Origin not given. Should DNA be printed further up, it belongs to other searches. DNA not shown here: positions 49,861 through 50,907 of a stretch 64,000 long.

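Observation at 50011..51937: Two-gene DUF262 (ParB/GmrSD-N-like) + HEPN(MAE_28990-like) operon: candidate uncharacterised defence system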

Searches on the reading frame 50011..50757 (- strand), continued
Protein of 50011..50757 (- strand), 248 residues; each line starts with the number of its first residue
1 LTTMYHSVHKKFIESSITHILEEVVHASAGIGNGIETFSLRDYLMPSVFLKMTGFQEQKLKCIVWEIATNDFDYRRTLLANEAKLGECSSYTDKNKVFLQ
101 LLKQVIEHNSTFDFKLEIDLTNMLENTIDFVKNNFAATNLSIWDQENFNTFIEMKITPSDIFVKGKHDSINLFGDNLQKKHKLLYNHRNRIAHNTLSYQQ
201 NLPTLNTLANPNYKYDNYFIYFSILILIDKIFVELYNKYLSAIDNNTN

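Call 64: search_dna_similar(query=window:50011-50748:-, collection=phages, mode=protein, max_evalue=0.001, max_rows=20)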
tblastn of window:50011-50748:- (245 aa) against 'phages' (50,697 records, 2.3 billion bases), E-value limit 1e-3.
No match.

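Call 71: search_protein_families(library=padloc, proteins=[L042:7998-8849:+, L057:4064-4933:+, L071:7998-8750:+, L073:7998-8753:+, L056:7992-8735:+, L042:6772-8001:+, L057:2887-4095:+, L071:6820-8001:+, L073:6841-8001:+, L056:6755-8005:+], max_evalue=0.1)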
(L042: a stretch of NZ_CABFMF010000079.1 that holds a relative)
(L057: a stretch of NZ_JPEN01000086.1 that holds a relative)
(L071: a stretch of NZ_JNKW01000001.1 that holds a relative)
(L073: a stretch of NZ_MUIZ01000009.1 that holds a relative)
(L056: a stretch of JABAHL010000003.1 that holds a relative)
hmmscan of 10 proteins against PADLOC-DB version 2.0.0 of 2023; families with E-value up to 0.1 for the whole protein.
L042:7998-8849:+ (283 aa): 0 families

L057:4064-4933:+ (289 aa): 0 families

L071:7998-8750:+ (250 aa): 0 families

L073:7998-8753:+ (251 aa): 0 families

L056:7992-8735:+ (247 aa): 0 families

L042:6772-8001:+ (409 aa): 16 families
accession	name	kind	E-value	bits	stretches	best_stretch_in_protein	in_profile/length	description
PDLC04151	HEC-05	-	1.9e-14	51.3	2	17-65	19-64/600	-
PDLC04150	HEC-05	-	1.1e-10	39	2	28-66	9-47/583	-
PDLC03877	NsnA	-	4.3e-10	37.4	1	26-252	50-229/385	-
PDLC04027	PD-T4-2_A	-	4.3e-10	37.2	1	41-113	53-118/363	-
PDLC04157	HEC-06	-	2.5e-07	27.7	1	32-100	14-87/558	-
PDLC02792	SspE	-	9.1e-07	25.6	2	41-65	24-48/771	SspE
PDLC02695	Orf5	-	1e-06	25.4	1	40-131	19-122/601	Orf5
PDLC04155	HEC-06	-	5.9e-06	23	1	35-100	15-85/562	-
PDLC04154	HEC-06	-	8.6e-06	22.7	1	39-111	22-98/569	-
PDLC04153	HEC-05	-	1.5e-05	21.4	1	24-67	4-47/621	-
PDLC02691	Orf5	-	2e-05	21.3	1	38-161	18-146/579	Orf5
PDLC02693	Orf5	-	2.5e-05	21.5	1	38-122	6-101/543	Orf5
PDLC03418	REase_II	-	5.6e-05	20.4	1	42-123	34-108/372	Type II restriction enzyme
PDLC02791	SspE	-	0.00012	18.4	1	85-168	88-169/775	SspE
PDLC04709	PDC-M55C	-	0.00073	16.3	1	28-66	16-54/554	-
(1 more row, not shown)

L057:2887-4095:+ (402 aa): 14 families
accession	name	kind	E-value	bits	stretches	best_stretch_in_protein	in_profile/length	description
PDLC04151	HEC-05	-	2.7e-09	34.3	2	9-47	25-63/600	-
PDLC03877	NsnA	-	6.4e-09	33.5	1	9-280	50-268/385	-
PDLC04157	HEC-06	-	2.4e-08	31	1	16-83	15-87/558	-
PDLC04027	PD-T4-2_A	-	3.6e-08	30.8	1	25-82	54-109/363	-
PDLC04150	HEC-05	-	3.4e-07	27.5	2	12-48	10-46/583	-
PDLC04155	HEC-06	-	4.2e-07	26.8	1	18-84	15-88/562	-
PDLC02695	Orf5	-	3.4e-06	23.7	1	23-89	19-99/601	Orf5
PDLC02792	SspE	-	1e-05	22.1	1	25-46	25-46/771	SspE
PDLC03418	REase_II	-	9.1e-05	19.7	1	139-213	92-159/372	Type II restriction enzyme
PDLC02700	Orf5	-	0.00011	19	1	21-84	9-81/555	Orf5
PDLC04154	HEC-06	-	0.00017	18.4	1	22-86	22-90/569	-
PDLC02693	Orf5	-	0.00018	18.7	1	21-84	6-79/543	Orf5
PDLC04709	PDC-M55C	-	0.0016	15.2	0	12-48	17-53/554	-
PDLC04689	PDC-M51A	-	0.015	12.1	1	32-62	78-108/420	-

L071:6820-8001:+ (393 aa): 13 families
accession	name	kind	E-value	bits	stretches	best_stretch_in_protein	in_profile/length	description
PDLC03877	NsnA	-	7e-11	40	1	10-357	49-343/385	-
PDLC04151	HEC-05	-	1.4e-09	35.3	2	9-51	23-65/600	-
PDLC04154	HEC-06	-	6e-07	26.5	1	23-109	20-109/569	-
PDLC04157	HEC-06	-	1.3e-06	25.4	1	19-88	16-92/558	-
PDLC04155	HEC-06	-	2.5e-06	24.3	1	20-89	15-91/562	-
PDLC04027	PD-T4-2_A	-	2.6e-06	24.7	1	27-105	54-126/363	-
PDLC04150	HEC-05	-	3.2e-06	24.3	2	67-91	92-116/583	-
PDLC02792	SspE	-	6.7e-06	22.7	1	71-114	91-127/771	SspE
PDLC02693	Orf5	-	1.1e-05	22.7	1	27-159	10-156/543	Orf5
PDLC02695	Orf5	-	1.5e-05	21.6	1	26-125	20-131/601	Orf5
PDLC02696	Orf5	-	2.7e-05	21.3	1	28-93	3-74/558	Orf5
PDLC04709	PDC-M55C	-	0.0031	14.2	1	14-46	17-49/554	-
PDLC03418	REase_II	-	0.0039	14.4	0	28-91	35-95/372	Type II restriction enzyme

L073:6841-8001:+ (386 aa): 10 families
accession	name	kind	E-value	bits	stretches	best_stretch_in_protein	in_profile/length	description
PDLC03877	NsnA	-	7.7e-11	39.9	1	9-234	50-224/385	-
PDLC04151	HEC-05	-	1e-10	39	2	66-107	111-152/600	-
PDLC04027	PD-T4-2_A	-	1.2e-09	35.7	1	25-82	54-109/363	-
PDLC04157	HEC-06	-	1.1e-07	28.9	1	17-99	16-100/558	-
PDLC04155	HEC-06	-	1.6e-07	28.3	1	17-84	14-88/562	-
PDLC02695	Orf5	-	1e-05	22.2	1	23-112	19-116/601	Orf5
PDLC02792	SspE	-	2.8e-05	20.7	1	71-120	93-137/771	SspE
PDLC00013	DruE1|DruE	-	0.0011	14.9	1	173-344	767-937/1776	SNF2 family N-terminal domain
PDLC04689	PDC-M51A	-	0.0027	14.6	1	32-68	78-114/420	-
PDLC04709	PDC-M55C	-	0.029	11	0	12-46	17-51/554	-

L056:6755-8005:+ (416 aa): 9 families
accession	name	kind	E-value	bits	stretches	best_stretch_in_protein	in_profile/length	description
PDLC04151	HEC-05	-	1.4e-11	41.8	2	84-164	108-186/600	-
PDLC04157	HEC-06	-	5.9e-11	39.7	1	37-122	15-102/558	-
PDLC03877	NsnA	-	2.5e-09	34.9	1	30-386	50-357/385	-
PDLC04155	HEC-06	-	3.6e-09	33.6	1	39-122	15-100/562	-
PDLC02695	Orf5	-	1.6e-07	28.1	1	44-124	19-113/601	Orf5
PDLC04154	HEC-06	-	5.1e-07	26.7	1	43-127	22-110/569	-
PDLC04150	HEC-05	-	2.4e-06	24.7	2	85-166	91-175/583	-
PDLC02792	SspE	-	1e-05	22.1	2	92-156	93-158/771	SspE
PDLC04709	PDC-M55C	-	0.023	11.3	0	35-69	19-53/554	-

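Call 73: search_protein_families(library=pfam, alignment_id=A4, max_evalue=0.05)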
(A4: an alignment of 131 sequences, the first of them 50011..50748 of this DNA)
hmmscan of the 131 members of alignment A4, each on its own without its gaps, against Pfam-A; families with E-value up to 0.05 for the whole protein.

A. member 1, window:50011-50748:- (245 aa): 0 families

B. families by the number of members that match (of 131 scanned): 29 families (the first 25 are shown)
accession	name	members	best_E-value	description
PF07751.16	Abi_2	8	3.4e-05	Abi-like protein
PF18737.6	HEPN_MAE_28990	3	0.00019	MAE_28990/MAE_18760-like HEPN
PF21635.2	Mov-10_helical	2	0.0019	Helicase MOV-10, helical domain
PF20839.3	DUF5382_C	2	0.024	Family of unknown function (DUF5382) C-terminal domain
PF07299.16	EF-G-binding_N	1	0.0033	Elongation factor G-binding protein, N-terminal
PF03974.18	Ecotin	1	0.0049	Ecotin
PF05622.17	HOOK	1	0.0084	HOOK protein coiled-coil region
PF16924.11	DpaA_N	1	0.0086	Dipicolinate synthase subunit A N-terminal domain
PF11230.13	YjjI-like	1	0.011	Glycyl radical enzyme YjjI-like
PF18735.6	HEPN_RiboL-PSP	1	0.013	RiboL-PSP-HEPN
PF07435.16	YycH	1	0.015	YycH protein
PF09170.16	STN1_2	1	0.018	CST, complex subunit STN1, C terminal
PF21940.1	Pfc11_Rna14-15-ID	1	0.019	Pfc11 Rna14/15 interacting domain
PF04670.18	Gtr1_RagA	1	0.02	Gtr1/RagA G protein conserved region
PF20710.2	DUF6824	1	0.02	Domain of unknown function (DUF6824)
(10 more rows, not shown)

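Call 86: search_solved_structures(query=A4, max_evalue=10, show_alignments=3)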
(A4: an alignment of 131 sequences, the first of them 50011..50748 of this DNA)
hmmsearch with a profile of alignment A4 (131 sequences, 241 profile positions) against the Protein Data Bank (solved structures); distinct sequences matched with E-value up to 10: 6.
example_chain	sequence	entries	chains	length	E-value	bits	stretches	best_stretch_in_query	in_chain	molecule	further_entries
6e6a_B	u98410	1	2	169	0.04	16.8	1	80-205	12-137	Inclusion membrane protein A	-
6e7e_A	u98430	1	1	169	0.056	16.4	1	80-205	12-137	Inclusion membrane protein A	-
2jua_A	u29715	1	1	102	0.14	15.1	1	90-178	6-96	de novo protein S836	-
4yis_A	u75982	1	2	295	0.25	14.2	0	115-162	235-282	Meganuclease I-CpaMI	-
6x46_A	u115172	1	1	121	0.61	13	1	61-109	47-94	Gametocyte-specific factor 1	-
9zll_A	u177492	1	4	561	0.84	12.5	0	134-227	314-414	Putative conjugative transfer protein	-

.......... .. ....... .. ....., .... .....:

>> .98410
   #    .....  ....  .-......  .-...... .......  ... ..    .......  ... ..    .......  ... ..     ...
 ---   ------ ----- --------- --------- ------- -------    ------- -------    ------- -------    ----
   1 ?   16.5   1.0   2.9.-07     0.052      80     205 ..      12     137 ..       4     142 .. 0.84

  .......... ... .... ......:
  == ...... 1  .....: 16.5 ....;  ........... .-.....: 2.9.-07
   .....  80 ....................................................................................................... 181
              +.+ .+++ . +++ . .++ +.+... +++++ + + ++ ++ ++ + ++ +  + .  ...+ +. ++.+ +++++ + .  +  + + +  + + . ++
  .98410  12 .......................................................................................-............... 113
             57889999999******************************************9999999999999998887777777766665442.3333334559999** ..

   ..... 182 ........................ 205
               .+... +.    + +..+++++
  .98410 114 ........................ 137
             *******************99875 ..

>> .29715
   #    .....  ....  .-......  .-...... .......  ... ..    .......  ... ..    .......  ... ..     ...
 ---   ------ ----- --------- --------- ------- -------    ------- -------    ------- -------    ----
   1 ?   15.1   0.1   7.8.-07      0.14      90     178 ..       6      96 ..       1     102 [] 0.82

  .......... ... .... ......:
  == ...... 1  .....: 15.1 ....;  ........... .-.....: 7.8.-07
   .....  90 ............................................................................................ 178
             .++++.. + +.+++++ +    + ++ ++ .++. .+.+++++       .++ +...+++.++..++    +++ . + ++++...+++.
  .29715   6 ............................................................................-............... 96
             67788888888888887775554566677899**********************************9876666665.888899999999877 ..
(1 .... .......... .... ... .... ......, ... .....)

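Call 90: fold_search(model_id=the predicted structure, library=pdb)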
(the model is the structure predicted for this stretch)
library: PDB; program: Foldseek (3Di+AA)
matches with E <= 10: 55; with E <= 0.001: 0
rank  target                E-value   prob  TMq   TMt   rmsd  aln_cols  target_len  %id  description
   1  8ii9_A                6.7e-01  0.05  0.13  0.10  21.0       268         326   12  crystal structure of Hyp mutant from Hypoxylon sp. E7406B (released 2024-02-28)
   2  8ii9_C                1.5e+00  0.03  0.13  0.10  21.4       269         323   13  crystal structure of Hyp mutant from Hypoxylon sp. E7406B (released 2024-02-28)
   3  3n06_A                2.0e+00  0.05  0.16  0.19  20.2       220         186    9  A mutant human Prolactin receptor antagonist H27A in complex with the extracellular domain of the human prolactin rece (released 2010-09-29)
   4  8btj_A                2.7e+00  0.07  0.23  0.16  22.1       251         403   10  Murine cytomegalovirus protein M35 (released 2023-10-11)
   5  9n61_A                2.7e+00  0.02  0.13  0.07  25.9       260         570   12  Transporter associated with antigen processing (TAP) bound to the 9-mer peptide RRYQKSTEL and ATP (released 2025-09-03)
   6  3n0p_A                3.3e+00  0.03  0.15  0.18  19.9       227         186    9  A mutant human Prolactin receptor antagonist H30A in complex with the extracellular domain of the human prolactin rece (released 2010-09-29)
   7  9ecf_M                3.3e+00  0.02  0.11  0.12  18.4       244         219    9  Crystal structure of the hERbeta LBD complexed with androstenediol and SRC 2-2 peptide (crystal form 2) (released 2025-11-19)
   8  7a27_GGG              3.5e+00  0.02  0.14  0.11  23.7       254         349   11  Structure of soluble SmhA crystal form 2 of the tripartite alpha-pore forming toxin, Smh, from Serratia marcescens. (released 2021-03-31)
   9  9nox_A                3.7e+00  0.06  0.23  0.23  18.6       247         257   10  Transmembrane domains of the human TAS1R2 sweet receptor subunit in complex with miniGs/gust25 (released 2025-05-14)
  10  4dgw_A                3.7e+00  0.02  0.13  0.10  27.2       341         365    9  Crystal Structure of the SF3a splicing factor complex of U2 snRNP (released 2012-05-02)
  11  8t4h_B                3.9e+00  0.02  0.13  0.08  24.9       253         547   12  Transporter associated with antigen processing (TAP) bound to the 8-mer peptide RRYQSTEL (released 2024-06-19)
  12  3ncb_A                4.0e+00  0.02  0.14  0.18  19.5       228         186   10  A mutant human Prolactin receptor antagonist H180A in complex with the extracellular domain of the human prolactin rec (released 2010-09-29)
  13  8rz8_B                4.2e+00  0.01  0.12  0.06  26.4       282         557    9  MutSbeta-ATPgS with straight MSH2 clamp (released 2024-11-13)
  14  5kcw_A                4.5e+00  0.01  0.12  0.12  18.1       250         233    8  Crystal Structure of the ER-alpha Ligand-binding Domain (Y537S) in Complex with an N-trifluoroethyl OBHS-N derivative (released 2016-11-16)
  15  5b1q_A                4.7e+00  0.03  0.18  0.11  21.9       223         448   10  Human herpesvirus 6B tegument protein U14 (released 2016-04-20)
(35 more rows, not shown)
